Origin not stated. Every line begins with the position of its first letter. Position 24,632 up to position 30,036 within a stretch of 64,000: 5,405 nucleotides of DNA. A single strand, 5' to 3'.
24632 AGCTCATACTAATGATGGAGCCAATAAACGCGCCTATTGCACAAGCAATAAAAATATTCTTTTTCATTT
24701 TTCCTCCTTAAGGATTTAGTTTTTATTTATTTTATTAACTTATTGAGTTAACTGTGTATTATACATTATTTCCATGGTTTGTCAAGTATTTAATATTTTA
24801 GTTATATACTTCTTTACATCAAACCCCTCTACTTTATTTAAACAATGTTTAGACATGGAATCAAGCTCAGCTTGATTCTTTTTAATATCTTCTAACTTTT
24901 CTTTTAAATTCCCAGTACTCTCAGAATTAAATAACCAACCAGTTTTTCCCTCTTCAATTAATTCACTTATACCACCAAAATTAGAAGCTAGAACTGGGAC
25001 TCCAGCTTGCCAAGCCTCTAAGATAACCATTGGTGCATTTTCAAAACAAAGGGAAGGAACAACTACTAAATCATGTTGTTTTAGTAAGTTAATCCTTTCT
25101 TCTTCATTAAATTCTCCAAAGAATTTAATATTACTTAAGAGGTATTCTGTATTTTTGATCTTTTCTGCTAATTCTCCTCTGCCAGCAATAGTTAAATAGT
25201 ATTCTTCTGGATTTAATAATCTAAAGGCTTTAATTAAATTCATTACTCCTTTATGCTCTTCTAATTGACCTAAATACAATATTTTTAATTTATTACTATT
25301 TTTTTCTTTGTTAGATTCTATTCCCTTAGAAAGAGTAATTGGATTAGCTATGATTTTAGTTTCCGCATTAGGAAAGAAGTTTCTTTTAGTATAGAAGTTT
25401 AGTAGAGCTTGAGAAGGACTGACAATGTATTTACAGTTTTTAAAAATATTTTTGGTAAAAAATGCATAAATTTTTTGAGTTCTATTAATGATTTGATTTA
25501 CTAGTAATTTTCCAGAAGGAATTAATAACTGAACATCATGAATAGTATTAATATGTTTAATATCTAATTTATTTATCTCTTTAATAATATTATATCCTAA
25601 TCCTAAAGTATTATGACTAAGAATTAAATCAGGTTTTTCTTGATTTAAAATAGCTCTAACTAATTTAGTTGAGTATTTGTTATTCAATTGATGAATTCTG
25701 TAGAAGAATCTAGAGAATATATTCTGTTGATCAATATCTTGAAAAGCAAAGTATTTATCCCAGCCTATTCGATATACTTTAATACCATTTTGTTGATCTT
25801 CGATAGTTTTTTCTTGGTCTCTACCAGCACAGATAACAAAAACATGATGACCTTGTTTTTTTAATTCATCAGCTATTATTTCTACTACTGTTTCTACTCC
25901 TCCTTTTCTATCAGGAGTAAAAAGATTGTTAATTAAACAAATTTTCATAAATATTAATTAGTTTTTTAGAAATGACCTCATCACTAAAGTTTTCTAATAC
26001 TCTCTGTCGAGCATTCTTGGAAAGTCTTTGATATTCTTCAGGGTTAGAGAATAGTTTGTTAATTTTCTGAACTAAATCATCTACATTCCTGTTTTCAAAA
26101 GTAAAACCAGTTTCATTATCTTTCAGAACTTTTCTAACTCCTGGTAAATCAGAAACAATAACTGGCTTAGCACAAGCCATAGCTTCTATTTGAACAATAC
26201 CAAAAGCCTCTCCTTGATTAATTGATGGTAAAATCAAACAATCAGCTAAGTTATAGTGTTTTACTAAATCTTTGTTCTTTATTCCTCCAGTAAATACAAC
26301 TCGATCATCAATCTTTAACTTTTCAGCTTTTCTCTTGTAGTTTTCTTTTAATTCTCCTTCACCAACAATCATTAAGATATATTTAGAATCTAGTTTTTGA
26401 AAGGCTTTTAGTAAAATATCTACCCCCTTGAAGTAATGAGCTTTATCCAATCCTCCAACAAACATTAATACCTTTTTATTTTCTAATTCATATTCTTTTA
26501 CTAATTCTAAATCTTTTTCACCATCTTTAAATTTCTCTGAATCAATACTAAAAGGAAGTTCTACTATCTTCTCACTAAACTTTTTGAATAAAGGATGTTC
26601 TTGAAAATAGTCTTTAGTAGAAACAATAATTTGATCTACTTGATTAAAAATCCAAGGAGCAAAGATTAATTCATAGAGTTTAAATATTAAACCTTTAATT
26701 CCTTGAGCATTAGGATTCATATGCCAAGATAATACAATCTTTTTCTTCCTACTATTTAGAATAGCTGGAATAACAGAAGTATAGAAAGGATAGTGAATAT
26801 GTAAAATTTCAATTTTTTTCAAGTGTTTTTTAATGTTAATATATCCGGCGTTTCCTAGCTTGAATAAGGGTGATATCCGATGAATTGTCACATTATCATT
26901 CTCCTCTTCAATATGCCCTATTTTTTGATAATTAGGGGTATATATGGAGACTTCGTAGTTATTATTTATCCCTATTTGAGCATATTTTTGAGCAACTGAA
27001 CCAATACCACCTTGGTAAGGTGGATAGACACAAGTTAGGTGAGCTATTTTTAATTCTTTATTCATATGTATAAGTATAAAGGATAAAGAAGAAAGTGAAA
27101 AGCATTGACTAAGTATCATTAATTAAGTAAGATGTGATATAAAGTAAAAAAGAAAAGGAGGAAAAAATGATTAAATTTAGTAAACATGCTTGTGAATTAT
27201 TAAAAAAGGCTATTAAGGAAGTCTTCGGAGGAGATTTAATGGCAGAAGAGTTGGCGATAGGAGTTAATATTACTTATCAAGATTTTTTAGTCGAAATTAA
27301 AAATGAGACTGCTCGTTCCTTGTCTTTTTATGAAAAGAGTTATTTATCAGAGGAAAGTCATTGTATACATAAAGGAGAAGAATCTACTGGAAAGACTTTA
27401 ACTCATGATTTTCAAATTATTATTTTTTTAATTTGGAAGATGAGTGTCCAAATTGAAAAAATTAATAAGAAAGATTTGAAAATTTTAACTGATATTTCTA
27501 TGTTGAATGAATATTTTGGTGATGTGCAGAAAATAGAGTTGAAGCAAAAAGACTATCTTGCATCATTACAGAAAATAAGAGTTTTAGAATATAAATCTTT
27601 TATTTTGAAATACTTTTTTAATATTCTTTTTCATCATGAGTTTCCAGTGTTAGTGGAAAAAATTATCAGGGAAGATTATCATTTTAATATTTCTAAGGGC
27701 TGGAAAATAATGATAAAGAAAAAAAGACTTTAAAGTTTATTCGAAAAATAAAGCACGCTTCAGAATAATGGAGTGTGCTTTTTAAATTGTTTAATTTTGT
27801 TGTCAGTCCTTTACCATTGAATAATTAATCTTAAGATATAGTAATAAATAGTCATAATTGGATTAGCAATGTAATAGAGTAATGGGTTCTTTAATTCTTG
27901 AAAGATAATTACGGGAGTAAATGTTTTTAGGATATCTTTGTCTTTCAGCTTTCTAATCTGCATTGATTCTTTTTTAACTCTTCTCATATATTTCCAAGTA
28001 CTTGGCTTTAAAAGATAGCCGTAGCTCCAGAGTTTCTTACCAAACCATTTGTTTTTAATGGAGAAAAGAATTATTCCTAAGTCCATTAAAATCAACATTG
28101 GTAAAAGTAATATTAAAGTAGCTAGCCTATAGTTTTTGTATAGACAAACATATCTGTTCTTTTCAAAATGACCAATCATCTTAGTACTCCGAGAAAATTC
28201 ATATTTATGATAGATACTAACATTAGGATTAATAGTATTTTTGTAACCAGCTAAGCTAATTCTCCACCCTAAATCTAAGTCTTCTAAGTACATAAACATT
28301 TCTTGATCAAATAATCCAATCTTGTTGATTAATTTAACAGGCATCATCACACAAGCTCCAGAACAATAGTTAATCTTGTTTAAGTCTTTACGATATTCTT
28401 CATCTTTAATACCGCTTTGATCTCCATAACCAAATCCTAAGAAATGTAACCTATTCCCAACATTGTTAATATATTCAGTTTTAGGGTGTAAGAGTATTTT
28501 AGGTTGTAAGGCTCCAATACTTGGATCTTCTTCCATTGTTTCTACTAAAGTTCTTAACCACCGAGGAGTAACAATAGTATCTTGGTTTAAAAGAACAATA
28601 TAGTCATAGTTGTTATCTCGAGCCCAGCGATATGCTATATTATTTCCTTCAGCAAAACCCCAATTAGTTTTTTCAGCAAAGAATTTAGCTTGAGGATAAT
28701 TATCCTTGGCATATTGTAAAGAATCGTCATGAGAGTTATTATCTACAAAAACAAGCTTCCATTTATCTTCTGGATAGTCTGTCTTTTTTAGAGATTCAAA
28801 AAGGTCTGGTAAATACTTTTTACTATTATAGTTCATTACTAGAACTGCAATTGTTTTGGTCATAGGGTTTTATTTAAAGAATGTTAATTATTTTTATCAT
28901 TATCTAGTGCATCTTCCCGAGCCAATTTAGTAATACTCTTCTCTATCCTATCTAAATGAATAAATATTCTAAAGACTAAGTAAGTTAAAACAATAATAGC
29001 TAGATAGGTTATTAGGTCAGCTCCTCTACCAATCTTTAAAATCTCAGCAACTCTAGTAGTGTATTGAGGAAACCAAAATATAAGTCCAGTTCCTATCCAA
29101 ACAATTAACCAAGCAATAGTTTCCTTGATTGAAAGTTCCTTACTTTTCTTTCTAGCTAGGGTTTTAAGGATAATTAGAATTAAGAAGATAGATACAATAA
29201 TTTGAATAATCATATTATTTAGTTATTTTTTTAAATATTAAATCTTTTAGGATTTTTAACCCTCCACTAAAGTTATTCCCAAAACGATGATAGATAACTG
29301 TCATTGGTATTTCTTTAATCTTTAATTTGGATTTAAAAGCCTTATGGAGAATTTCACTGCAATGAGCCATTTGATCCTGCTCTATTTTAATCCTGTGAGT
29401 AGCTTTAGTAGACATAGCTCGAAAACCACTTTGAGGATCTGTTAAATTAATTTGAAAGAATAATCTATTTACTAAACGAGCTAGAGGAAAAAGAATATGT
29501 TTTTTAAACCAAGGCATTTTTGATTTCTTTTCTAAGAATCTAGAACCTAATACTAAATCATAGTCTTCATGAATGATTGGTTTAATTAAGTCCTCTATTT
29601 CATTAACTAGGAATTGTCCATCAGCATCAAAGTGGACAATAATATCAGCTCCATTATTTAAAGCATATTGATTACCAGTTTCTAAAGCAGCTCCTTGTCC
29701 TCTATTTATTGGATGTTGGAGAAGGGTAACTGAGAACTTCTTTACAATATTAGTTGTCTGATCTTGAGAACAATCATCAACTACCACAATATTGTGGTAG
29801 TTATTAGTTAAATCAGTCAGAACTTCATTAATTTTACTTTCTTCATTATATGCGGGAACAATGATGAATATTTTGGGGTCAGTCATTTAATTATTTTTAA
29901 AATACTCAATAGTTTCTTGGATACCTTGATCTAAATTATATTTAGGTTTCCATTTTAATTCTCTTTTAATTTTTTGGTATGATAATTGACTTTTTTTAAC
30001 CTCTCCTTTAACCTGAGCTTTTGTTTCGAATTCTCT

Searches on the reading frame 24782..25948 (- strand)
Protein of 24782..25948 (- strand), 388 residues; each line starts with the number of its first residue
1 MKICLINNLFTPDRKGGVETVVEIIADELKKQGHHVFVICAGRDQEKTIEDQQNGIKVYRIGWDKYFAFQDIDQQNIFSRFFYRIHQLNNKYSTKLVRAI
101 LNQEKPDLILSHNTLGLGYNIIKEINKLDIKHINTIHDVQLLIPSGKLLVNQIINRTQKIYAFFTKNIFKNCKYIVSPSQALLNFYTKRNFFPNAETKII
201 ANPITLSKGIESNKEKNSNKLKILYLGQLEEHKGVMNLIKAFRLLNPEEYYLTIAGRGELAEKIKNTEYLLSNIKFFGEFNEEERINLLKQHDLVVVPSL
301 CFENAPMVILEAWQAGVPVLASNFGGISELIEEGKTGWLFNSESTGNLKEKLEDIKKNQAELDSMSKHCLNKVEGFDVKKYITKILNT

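Call 47: search_protein_families(library=pfam, max_evalue=0.00001, proteins=[window:24782-25948:-])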
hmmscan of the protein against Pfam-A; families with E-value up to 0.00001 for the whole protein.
window:24782-25948:- (388 aa): 5 families
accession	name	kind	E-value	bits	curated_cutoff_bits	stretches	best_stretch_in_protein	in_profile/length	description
PF00534.26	Glycos_transf_1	-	1.1e-33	116.7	26.4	1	213-367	8-167/172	Glycosyl transferases group 1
PF13692.12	Glyco_trans_1_4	-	8.3e-28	97.9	27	1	222-355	3-139/142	Glycosyl transferases group 1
PF13439.12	Glyco_transf_4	-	3.3e-19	70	28.5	1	16-207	2-169/170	Glycosyltransferase Family 4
PF13579.12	Glyco_trans_4_4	-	2e-10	41.6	29.7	1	16-202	1-157/158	Glycosyl transferase 4-like domain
PF20706.3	GT4-conflict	-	3.1e-09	36.8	26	1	210-334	181-323/385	Family 4 Glycosyltransferase in conflict systems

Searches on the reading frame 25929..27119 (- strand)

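Call 47: search_protein_families(library=pfam, max_evalue=0.00001, proteins=[window:25929-27119:-])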
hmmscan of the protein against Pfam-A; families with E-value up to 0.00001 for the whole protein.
window:25929-27119:- (396 aa): 5 families
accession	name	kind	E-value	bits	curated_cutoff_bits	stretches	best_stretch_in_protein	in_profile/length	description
PF00534.26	Glycos_transf_1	-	9.1e-46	156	26.4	1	211-373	10-172/172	Glycosyl transferases group 1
PF13692.12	Glyco_trans_1_4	-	3.1e-34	118.7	27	1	216-359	2-142/142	Glycosyl transferases group 1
PF13524.12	Glyco_trans_1_2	-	1.2e-10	41.9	25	1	247-379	15-134/144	Glycosyl transferase-like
PF13439.12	Glyco_transf_4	-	4.1e-08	33.9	28.5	1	37-171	2-144/170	Glycosyltransferase Family 4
PF20706.3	GT4-conflict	-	1.9e-06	27.6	26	1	214-370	196-368/385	Family 4 Glycosyltransferase in conflict systems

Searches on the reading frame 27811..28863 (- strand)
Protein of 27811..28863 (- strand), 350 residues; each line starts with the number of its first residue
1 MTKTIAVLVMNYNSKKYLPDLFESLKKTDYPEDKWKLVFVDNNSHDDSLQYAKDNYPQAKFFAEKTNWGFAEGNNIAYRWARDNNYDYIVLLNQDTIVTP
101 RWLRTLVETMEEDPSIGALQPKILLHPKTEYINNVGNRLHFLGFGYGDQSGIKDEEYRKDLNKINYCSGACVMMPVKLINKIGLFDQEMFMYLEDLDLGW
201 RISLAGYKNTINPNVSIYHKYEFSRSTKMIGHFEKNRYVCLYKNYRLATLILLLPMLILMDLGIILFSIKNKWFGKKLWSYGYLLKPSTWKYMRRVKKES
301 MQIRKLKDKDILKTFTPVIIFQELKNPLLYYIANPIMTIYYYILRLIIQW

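Call 47: search_protein_families(library=pfam, max_evalue=0.00001, proteins=[window:27811-28863:-])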
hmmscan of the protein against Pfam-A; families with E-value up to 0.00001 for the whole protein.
window:27811-28863:- (350 aa): 3 families
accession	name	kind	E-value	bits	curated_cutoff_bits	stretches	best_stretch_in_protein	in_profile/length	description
PF00535.33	Glycos_transf_2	-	2.1e-21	77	23.3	1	7-182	2-167/168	Glycosyl transferase family 2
PF13641.12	Glyco_tranf_2_3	-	2.7e-11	44.4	27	1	5-220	3-212/230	Glycosyltransferase like family 2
PF13632.12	Glyco_trans_2_3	-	2.2e-10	41.1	27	1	88-259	1-165/198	Glycosyl transferase family group 2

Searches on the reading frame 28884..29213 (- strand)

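Call 102: search_protein_families(library=pfam, max_evalue=0.00001, proteins=[window:28884-29213:-])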
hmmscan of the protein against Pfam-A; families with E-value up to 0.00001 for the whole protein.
window:28884-29213:- (109 aa): 1 family
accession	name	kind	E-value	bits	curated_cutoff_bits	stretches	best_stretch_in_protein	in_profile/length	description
PF10066.14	DUF2304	-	1e-24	87.2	25.5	1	2-105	1-104/106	Uncharacterized conserved protein (DUF2304)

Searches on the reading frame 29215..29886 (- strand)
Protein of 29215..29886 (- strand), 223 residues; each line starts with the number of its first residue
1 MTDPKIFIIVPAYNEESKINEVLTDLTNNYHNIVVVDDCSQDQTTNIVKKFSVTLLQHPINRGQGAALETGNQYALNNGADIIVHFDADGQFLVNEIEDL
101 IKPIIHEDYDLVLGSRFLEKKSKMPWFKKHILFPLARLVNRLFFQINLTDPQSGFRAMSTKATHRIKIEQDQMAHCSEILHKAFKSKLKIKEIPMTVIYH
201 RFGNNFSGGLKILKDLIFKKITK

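Call 102: search_protein_families(library=pfam, max_evalue=0.00001, proteins=[window:29215-29886:-])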
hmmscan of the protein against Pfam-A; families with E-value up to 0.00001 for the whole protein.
window:29215-29886:- (223 aa): 1 family
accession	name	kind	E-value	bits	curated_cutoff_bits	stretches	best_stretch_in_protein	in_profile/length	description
PF00535.33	Glycos_transf_2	-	4.9e-27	95.3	23.3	1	8-164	2-165/168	Glycosyl transferase family 2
